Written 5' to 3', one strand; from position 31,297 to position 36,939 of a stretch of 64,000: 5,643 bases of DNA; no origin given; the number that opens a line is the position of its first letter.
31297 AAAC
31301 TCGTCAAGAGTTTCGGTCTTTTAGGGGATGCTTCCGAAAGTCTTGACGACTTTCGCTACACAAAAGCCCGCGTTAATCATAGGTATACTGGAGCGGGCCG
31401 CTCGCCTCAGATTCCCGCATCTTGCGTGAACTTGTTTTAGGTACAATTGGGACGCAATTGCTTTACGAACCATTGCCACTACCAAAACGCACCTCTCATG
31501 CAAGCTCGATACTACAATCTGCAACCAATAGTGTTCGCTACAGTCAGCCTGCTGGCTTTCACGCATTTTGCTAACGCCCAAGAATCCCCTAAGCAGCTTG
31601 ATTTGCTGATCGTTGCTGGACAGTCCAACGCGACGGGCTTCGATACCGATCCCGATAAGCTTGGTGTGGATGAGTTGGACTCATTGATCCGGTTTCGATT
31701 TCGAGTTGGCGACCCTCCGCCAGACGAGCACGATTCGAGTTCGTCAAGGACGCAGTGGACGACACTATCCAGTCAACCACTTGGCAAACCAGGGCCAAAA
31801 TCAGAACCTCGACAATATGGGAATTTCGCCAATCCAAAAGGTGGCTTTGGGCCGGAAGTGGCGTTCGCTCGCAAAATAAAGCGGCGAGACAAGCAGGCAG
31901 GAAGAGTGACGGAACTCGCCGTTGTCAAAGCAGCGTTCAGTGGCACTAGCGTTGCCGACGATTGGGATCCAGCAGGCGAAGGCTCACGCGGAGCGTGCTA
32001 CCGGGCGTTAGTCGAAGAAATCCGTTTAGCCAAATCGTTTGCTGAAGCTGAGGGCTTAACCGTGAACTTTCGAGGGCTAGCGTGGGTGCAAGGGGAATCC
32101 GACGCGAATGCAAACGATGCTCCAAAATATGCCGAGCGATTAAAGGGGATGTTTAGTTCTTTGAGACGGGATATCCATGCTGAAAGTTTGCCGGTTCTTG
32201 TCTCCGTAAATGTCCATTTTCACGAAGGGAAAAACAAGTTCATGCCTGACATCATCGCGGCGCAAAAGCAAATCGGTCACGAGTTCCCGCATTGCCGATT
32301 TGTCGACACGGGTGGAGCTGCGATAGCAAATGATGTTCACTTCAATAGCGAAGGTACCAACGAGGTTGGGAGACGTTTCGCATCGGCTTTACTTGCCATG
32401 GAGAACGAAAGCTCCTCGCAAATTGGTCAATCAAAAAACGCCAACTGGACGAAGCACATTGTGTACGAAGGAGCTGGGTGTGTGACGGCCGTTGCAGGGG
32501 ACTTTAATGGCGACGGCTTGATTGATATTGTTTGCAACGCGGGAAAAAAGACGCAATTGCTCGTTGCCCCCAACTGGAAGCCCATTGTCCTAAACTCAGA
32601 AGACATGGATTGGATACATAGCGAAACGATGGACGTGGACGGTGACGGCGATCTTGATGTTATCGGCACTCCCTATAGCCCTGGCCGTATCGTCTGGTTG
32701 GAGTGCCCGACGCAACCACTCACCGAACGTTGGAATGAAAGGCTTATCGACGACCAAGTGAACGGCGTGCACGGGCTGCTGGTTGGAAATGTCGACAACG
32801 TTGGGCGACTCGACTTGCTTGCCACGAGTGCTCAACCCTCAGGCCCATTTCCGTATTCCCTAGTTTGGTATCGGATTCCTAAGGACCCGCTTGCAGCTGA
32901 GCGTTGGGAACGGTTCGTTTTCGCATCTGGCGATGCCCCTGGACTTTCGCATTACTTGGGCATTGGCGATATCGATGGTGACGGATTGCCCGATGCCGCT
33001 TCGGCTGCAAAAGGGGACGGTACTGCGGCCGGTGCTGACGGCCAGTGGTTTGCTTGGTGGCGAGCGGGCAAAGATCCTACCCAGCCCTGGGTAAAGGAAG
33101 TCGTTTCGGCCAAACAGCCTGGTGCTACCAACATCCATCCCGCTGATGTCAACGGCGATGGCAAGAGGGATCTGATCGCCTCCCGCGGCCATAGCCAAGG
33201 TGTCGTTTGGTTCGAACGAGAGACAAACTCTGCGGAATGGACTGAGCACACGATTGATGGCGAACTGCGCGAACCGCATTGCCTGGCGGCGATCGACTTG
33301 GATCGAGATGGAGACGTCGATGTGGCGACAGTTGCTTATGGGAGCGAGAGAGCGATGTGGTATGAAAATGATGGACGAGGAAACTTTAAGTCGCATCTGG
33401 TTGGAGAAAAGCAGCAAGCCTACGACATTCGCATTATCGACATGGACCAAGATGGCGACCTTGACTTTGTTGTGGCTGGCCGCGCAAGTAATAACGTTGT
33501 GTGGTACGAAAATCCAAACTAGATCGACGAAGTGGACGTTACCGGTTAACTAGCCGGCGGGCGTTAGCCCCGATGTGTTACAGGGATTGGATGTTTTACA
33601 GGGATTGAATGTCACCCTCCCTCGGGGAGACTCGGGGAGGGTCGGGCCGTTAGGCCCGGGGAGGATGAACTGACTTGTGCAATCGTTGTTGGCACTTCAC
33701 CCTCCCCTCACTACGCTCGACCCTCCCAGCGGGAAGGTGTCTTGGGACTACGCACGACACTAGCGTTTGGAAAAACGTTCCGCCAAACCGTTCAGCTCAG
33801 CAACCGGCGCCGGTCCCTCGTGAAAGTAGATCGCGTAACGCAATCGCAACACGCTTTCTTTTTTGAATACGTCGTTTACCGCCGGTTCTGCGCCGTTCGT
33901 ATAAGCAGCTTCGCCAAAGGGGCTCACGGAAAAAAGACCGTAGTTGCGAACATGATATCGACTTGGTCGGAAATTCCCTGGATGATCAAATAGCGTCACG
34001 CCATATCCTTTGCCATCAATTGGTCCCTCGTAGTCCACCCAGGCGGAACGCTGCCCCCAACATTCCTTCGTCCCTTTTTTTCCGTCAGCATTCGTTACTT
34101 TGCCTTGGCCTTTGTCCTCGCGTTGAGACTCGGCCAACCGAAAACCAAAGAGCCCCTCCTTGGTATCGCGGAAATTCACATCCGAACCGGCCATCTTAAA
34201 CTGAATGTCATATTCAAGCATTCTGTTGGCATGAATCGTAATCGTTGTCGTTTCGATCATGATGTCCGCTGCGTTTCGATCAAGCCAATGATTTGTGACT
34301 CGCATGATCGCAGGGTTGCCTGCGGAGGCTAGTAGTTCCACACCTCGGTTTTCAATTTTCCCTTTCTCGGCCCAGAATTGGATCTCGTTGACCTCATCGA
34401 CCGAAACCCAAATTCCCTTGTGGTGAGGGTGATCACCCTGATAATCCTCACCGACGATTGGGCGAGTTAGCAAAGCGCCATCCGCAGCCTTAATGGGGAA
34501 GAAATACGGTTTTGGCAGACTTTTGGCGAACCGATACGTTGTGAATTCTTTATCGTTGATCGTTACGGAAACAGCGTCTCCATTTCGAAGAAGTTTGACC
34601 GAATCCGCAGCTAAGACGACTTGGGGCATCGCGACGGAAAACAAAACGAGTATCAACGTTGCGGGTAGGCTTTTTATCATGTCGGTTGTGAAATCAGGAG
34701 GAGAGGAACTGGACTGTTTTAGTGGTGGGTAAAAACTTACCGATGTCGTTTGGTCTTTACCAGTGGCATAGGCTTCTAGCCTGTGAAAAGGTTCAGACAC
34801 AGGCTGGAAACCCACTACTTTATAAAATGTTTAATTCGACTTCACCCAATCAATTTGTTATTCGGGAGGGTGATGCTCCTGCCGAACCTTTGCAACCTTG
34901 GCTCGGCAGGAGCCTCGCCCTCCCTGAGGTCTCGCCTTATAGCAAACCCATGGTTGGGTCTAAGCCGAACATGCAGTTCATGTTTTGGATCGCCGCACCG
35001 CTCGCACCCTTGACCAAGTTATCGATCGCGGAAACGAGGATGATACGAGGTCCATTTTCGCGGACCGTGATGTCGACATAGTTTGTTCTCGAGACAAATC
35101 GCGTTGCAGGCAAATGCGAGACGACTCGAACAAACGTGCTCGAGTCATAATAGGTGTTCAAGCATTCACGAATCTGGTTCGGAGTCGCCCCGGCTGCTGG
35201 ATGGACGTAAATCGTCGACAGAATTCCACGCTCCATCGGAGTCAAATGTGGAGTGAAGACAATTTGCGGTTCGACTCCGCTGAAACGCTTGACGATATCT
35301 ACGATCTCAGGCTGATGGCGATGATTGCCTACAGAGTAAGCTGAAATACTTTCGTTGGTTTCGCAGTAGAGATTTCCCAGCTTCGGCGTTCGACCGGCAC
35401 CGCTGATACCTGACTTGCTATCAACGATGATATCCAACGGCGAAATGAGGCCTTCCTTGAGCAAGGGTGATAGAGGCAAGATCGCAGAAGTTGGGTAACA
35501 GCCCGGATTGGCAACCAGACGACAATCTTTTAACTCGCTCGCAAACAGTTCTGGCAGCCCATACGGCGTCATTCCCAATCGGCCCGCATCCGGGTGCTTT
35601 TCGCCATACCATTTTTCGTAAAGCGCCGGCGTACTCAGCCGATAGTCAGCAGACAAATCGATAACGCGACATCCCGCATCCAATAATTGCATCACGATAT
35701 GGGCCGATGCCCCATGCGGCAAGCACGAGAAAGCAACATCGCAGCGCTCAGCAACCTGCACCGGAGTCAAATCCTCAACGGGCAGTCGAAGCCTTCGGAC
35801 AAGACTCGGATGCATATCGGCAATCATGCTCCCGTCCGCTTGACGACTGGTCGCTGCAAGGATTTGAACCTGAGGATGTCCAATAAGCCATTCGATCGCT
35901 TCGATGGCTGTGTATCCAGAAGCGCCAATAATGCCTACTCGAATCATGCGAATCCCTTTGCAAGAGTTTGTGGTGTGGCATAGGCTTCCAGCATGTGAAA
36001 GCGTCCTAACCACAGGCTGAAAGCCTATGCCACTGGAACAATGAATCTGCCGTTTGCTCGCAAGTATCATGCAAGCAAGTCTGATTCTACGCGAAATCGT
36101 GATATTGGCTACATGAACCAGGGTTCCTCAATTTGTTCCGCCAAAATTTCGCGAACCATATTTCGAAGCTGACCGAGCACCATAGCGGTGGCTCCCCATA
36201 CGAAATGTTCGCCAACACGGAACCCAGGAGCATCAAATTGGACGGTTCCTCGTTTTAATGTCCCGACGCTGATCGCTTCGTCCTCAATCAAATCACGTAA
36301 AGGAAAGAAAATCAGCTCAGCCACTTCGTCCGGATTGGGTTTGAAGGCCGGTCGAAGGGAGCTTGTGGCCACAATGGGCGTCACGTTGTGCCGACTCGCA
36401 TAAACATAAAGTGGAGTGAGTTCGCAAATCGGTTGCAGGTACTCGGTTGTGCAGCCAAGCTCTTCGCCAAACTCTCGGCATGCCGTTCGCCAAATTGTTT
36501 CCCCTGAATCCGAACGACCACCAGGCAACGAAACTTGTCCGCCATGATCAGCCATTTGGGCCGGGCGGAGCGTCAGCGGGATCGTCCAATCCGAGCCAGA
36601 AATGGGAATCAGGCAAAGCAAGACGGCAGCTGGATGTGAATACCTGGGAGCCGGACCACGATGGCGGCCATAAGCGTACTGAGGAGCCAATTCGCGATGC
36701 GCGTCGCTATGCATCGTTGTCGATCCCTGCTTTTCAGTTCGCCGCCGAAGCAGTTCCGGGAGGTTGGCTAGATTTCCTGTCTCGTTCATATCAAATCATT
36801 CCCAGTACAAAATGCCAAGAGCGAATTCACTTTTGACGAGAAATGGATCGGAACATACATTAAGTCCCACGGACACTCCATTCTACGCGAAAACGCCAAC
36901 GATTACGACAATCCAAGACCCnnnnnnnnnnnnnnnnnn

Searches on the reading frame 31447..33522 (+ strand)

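Call 9: search_protein_families(library=pfam, proteins=[window:31447-33522:+], max_evalue=0.001)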
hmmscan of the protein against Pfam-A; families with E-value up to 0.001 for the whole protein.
window:31447-33522:+ (691 aa): 3 families
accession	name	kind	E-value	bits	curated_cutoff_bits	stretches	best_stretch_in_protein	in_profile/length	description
PF03629.24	SASA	-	2.5e-29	103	24.8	1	52-316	3-225/226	Carbohydrate esterase, sialic acid-specific acetylesterase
PF13517.12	FG-GAP_3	-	5.8e-28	97.7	26.9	3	617-676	1-61/61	FG-GAP-like repeat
PF01839.29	FG-GAP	-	1e-09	38.5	22.1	0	563-588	5-35/37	FG-GAP repeat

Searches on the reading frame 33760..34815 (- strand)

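Call 9: search_protein_families(library=pfam, proteins=[window:33760-34815:-], max_evalue=0.001)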
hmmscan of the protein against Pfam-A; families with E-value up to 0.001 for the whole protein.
window:33760-34815:- (351 aa): 1 family
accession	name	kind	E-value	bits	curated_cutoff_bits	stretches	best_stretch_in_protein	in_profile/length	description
PF14100.11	DUF6807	-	6.5e-62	210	27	1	82-345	2-269/270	Family of unknown function (DUF6807)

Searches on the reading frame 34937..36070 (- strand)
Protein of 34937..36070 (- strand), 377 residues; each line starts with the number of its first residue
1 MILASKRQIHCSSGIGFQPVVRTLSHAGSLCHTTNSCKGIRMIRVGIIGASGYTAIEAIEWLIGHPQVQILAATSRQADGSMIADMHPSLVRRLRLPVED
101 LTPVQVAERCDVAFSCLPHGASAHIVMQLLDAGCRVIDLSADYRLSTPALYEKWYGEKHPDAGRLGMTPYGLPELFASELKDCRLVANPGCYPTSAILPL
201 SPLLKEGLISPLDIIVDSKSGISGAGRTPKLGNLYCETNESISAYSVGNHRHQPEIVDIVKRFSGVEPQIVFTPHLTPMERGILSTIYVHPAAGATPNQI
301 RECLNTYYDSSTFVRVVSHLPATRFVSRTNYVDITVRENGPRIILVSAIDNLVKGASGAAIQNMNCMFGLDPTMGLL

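Call 9: search_protein_families(library=pfam, proteins=[window:34937-36070:-], max_evalue=0.001)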
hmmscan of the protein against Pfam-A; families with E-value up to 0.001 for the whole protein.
window:34937-36070:- (377 aa): 3 families
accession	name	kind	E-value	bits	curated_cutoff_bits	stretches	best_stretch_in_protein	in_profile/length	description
PF22698.1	Semialdhyde_dhC_1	-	1.7e-53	181.3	27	1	191-351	1-165/165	Semialdehyde dehydrogenase, dimerisation domain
PF01118.30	Semialdhyde_dh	-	5.2e-28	98.3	26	1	44-182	1-120/121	Semialdehyde dehydrogenase, NAD binding domain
PF02774.23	Semialdhyde_dhC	-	2.5e-18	67.3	26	1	200-354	1-184/184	Semialdehyde dehydrogenase, dimerisation domain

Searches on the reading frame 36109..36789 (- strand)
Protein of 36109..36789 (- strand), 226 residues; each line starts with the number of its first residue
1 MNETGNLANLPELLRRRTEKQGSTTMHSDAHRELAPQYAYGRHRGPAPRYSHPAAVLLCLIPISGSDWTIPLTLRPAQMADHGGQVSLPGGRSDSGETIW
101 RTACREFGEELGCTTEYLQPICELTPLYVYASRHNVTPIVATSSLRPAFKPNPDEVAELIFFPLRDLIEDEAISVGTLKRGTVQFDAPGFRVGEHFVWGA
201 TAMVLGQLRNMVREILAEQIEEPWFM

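Call 9: search_protein_families(library=pfam, proteins=[window:36109-36789:-], max_evalue=0.001)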
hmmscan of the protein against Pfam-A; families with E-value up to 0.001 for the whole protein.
window:36109-36789:- (226 aa): 1 family
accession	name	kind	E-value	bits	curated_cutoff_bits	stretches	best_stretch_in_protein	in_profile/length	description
PF00293.34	NUDIX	-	2.1e-10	41.1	21.1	1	80-168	25-120/134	NUDIX domain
